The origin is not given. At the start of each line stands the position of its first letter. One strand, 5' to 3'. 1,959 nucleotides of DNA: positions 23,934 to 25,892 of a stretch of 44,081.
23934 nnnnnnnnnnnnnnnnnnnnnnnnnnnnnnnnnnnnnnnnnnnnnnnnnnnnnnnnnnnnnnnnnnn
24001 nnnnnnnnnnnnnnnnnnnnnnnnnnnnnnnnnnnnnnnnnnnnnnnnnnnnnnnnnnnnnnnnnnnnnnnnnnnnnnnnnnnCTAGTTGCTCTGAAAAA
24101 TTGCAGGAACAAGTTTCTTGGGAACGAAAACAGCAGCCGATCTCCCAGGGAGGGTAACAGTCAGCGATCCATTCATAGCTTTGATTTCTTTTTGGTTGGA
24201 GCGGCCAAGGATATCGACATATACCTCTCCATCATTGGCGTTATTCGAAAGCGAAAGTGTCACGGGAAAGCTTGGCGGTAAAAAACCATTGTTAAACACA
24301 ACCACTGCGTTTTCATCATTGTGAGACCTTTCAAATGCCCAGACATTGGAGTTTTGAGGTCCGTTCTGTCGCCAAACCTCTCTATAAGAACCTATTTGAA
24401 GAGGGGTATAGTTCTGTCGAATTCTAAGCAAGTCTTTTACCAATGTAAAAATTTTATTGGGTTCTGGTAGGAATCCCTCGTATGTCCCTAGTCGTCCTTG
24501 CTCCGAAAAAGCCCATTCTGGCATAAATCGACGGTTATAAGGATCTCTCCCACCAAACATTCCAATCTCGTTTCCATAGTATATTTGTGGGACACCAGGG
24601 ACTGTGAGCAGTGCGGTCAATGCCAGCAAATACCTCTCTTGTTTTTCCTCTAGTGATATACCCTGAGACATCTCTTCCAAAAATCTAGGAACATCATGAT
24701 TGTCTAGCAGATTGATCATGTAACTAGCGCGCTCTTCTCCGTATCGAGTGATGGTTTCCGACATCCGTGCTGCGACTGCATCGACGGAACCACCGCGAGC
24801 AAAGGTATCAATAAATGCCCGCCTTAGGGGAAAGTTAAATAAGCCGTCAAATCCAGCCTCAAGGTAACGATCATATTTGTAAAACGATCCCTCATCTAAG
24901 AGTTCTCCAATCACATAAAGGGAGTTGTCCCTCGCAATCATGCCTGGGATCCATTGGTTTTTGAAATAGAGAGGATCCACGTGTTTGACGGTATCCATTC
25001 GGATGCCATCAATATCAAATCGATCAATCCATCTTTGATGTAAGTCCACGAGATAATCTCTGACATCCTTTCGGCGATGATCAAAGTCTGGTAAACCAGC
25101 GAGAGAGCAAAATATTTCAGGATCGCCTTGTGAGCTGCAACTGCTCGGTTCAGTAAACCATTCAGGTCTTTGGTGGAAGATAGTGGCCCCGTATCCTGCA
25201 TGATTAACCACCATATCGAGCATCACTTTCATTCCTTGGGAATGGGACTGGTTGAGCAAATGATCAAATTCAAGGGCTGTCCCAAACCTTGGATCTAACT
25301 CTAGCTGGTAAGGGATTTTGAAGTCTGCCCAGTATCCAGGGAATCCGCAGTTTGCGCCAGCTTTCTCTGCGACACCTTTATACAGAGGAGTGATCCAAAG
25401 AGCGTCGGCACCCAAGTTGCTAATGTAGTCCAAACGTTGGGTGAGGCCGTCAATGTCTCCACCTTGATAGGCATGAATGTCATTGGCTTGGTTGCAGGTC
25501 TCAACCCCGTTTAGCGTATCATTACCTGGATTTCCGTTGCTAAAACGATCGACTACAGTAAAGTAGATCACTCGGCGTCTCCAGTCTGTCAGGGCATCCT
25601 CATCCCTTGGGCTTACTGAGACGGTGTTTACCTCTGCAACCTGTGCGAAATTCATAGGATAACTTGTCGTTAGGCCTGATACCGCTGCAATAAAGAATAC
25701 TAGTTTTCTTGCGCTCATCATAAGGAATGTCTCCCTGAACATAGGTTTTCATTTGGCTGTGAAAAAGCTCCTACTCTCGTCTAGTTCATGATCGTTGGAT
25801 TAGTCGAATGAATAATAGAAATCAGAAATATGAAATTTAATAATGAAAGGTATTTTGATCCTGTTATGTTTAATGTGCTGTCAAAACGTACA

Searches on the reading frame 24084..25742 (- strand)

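Call 29: search_protein_families(library=pfam, proteins=[window:24084-25742:-], max_evalue=0.001)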
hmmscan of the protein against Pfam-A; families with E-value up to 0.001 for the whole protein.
window:24084-25742:- (552 aa): 3 families
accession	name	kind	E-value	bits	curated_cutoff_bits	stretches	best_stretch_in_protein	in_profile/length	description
PF00128.31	Alpha-amylase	-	2.6e-48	165.8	22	2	64-191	4-101/446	Alpha amylase, catalytic domain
PF16657.11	Malt_amylase_C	-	1.6e-07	31.7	27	1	462-536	8-73/75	Maltogenic Amylase, C-terminal domain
PF02806.24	Alpha-amylase_C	-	1.2e-05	26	21.2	1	459-541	3-94/95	Alpha amylase, C-terminal all-beta domain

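Call 79: search_protein_families(library=padloc, proteins=[window:24084-25742:-], max_evalue=0.01)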
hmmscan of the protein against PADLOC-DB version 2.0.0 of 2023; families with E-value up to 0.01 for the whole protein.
window:24084-25742:- (552 aa): 1 family
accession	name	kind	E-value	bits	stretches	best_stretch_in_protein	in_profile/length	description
PDLC01097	C3a214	-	4.1e-29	99.6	1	50-416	47-374/495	GlgB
